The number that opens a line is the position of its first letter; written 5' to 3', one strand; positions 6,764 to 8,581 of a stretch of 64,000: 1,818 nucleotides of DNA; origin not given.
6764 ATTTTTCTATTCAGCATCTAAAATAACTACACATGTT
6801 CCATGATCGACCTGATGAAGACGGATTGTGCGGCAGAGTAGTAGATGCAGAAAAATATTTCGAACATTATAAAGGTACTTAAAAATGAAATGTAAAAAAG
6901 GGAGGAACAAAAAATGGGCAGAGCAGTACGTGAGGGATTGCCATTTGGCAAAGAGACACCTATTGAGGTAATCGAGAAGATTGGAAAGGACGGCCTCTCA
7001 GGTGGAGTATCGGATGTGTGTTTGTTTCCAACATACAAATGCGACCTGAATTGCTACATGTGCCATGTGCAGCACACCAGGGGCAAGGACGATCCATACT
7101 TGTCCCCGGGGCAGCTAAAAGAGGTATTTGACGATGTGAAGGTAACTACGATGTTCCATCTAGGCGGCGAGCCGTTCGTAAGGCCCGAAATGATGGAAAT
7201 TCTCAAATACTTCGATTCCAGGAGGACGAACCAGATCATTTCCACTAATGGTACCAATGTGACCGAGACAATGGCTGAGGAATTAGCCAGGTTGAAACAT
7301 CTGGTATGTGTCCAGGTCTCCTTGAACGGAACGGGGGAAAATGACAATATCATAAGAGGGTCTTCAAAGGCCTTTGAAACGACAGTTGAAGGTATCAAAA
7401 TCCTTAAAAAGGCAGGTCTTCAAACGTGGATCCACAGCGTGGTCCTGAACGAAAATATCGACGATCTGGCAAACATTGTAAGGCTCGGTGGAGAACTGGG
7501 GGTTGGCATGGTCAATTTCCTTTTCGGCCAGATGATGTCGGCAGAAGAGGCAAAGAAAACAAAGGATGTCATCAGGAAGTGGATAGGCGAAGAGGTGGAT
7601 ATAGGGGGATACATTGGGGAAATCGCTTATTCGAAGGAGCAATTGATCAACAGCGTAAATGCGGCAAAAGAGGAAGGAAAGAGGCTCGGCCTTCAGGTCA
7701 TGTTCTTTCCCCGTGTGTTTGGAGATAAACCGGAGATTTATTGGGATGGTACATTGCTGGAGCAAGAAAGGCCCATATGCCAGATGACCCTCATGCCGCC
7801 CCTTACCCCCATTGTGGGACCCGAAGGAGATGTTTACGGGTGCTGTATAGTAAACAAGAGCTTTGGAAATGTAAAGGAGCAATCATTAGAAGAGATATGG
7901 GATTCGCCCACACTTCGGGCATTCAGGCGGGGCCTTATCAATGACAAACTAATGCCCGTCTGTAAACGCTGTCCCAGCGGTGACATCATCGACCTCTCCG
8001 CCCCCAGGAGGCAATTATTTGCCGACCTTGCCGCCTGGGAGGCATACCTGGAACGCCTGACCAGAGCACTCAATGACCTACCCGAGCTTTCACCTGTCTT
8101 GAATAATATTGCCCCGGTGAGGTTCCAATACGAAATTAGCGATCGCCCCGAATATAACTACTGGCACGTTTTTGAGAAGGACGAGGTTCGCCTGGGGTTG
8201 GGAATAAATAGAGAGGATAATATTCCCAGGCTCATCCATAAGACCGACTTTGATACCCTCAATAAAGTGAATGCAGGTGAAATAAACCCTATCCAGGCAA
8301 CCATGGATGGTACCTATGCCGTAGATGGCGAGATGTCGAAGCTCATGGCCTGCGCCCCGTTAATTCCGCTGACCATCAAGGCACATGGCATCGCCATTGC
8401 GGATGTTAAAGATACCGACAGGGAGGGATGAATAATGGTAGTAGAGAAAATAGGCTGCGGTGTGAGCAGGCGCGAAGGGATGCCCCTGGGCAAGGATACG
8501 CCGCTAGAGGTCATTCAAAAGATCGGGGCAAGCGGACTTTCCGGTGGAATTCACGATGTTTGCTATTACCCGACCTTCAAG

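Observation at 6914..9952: Tandemly duplicated radical SAM enzymes fused to SCP2-like C-terminal domains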

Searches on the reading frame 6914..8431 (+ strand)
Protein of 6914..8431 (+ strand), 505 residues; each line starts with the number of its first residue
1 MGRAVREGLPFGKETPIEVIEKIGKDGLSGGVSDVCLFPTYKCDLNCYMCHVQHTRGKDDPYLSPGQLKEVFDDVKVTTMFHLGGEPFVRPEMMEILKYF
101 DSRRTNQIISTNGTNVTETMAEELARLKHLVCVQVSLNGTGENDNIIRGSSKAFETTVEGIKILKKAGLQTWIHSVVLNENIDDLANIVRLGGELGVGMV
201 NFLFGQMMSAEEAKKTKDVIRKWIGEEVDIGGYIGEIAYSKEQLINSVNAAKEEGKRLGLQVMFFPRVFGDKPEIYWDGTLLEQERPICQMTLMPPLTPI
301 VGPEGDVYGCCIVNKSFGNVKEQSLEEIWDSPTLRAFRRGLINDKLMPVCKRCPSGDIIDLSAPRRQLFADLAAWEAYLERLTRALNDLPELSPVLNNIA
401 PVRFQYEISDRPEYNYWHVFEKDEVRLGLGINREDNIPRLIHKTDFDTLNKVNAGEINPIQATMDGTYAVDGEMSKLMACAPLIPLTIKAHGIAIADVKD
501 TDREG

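Call 3: search_protein_families(library=pfam, proteins=[window:6914-8431:+], max_evalue=0.1)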
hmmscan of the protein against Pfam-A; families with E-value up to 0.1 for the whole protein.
window:6914-8431:+ (505 aa): 4 families
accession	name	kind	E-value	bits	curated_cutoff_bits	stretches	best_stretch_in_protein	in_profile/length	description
PF04055.27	Radical_SAM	-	4.6e-21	76.1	29.5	1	39-191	3-165/166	Radical SAM superfamily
PF13186.11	SPASM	-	2.1e-14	54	21.5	1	301-354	10-67/67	Iron-sulfur cluster-binding domain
PF13353.11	Fer4_12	-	1.7e-05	25.6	22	1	37-143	10-119/137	4Fe-4S single cluster domain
PF02036.22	SCP2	-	0.0043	17.8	21.3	1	390-483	10-99/101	SCP-2 sterol transfer family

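Call 4: search_protein_families(library=ncbifam, proteins=[window:6914-8431:+], max_evalue=0.1)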
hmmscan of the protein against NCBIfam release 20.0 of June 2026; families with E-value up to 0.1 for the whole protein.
window:6914-8431:+ (505 aa): 64 families (the best 25 are shown)
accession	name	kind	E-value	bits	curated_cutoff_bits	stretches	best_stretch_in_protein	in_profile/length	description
NF050035.1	rSAM_WgK_link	exception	2.4e-27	95.9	650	2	34-200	12-179/367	radical SAM/SPASM peptide maturase WgkB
TIGR04055.1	rSAM_NirJ2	equivalog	6.4e-26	91.6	500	2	40-201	7-170/326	putative heme d1 biosynthesis radical SAM protein NirJ2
TIGR04545.1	rSAM_ahbD_hemeb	equivalog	1.3e-24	87.3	500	2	40-198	7-168/339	heme b synthase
TIGR04546.1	rSAM_ahbC_deAc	equivalog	1.6e-24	86.4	650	1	40-202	46-210/390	12,18-didecarboxysiroheme deacetylase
TIGR04054.1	rSAM_NirJ1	equivalog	7.1e-24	84.1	650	1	22-202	24-207/387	putative heme d1 biosynthesis radical SAM protein NirJ1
TIGR04347.1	pseudo_SAM_Halo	equivalog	1.1e-23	84.2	525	1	40-203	45-210/390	TIGR04347 family pseudo-SAM/SPASM protein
TIGR03962.1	mycofact_rSAM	equivalog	3.3e-23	82.4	265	1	40-196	19-177/339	mycofactocin radical SAM maturase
TIGR04251.1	SCM_rSAM_ScmF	equivalog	2.3e-22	79.9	400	2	36-241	7-217/353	SynChlorMet cassette radical SAM/SPASM protein ScmF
TIGR04317.1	W_rSAM_matur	equivalog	1.5e-21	76.9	380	2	39-200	10-179/349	tungsten cofactor oxidoreductase radical SAM maturase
NF033640.1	N_Twi_rSAM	subfamily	7.3e-21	74.7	170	2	76-196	172-299/398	twitch domain-containing radical SAM protein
NF045574.1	sacti_mat_StsB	exception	2.1e-19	69.7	625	2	69-204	134-268/466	StsB family radical SAM/SPASM domain sactipeptide maturase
TIGR04053.2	TIGR04053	equivalog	8.1e-19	68.1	395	1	40-204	15-185/366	TIGR04053 family radical SAM/SPASM domain-containing protein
TIGR04051.1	rSAM_NirJ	equivalog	1.3e-18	67.1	515.45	1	41-215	10-184/354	heme d1 biosynthesis radical SAM protein NirJ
TIGR04250.1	SCM_rSAM_ScmE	equivalog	7.5e-18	64.6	400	1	40-191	10-164/358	SynChlorMet cassette radical SAM/SPASM protein ScmE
TIGR02109.1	PQQ_syn_pqqE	equivalog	1.6e-17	63.5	381.35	1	40-202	14-179/358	pyrroloquinoline quinone biosynthesis protein PqqE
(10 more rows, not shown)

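Call 46: list_cluster_members(proteins=[P0001, window:6914-8431:+, window:9969-11333:+, window:15311-17779:-, P0027, P0025, P0009, P0028, P0020])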
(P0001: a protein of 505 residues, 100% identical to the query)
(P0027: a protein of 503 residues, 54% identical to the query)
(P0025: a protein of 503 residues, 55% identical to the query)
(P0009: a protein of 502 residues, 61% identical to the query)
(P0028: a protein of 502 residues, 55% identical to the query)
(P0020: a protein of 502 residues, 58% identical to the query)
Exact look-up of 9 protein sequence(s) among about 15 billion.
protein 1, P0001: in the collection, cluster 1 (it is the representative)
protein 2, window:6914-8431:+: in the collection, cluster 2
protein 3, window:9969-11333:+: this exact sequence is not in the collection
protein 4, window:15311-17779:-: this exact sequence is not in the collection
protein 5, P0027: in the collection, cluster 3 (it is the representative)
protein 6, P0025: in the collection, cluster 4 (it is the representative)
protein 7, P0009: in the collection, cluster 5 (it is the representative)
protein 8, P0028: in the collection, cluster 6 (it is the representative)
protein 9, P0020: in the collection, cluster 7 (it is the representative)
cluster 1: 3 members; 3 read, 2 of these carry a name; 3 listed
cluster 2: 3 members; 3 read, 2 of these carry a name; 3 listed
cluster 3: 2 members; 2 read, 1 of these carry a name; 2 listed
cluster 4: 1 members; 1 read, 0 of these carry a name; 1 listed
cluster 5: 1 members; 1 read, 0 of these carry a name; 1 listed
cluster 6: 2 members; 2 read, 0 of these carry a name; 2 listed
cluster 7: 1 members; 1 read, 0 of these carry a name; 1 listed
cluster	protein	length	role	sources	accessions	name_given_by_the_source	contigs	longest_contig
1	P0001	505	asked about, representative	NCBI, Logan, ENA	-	-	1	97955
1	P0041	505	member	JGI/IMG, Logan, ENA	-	MoaA/NifB/PqqE/SkfB family radical SAM enzyme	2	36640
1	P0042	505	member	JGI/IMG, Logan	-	MoaA/NifB/PqqE/SkfB family radical SAM enzyme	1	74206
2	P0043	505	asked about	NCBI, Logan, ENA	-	-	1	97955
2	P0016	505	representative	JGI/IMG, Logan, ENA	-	MoaA/NifB/PqqE/SkfB family radical SAM enzyme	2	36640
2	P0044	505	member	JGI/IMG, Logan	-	MoaA/NifB/PqqE/SkfB family radical SAM enzyme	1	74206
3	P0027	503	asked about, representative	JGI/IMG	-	MoaA/NifB/PqqE/SkfB family radical SAM enzyme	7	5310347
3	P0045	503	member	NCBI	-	-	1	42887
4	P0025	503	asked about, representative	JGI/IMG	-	-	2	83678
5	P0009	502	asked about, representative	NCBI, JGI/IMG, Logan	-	-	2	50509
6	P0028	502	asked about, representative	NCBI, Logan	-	-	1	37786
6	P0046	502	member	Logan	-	-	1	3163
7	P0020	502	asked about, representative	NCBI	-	-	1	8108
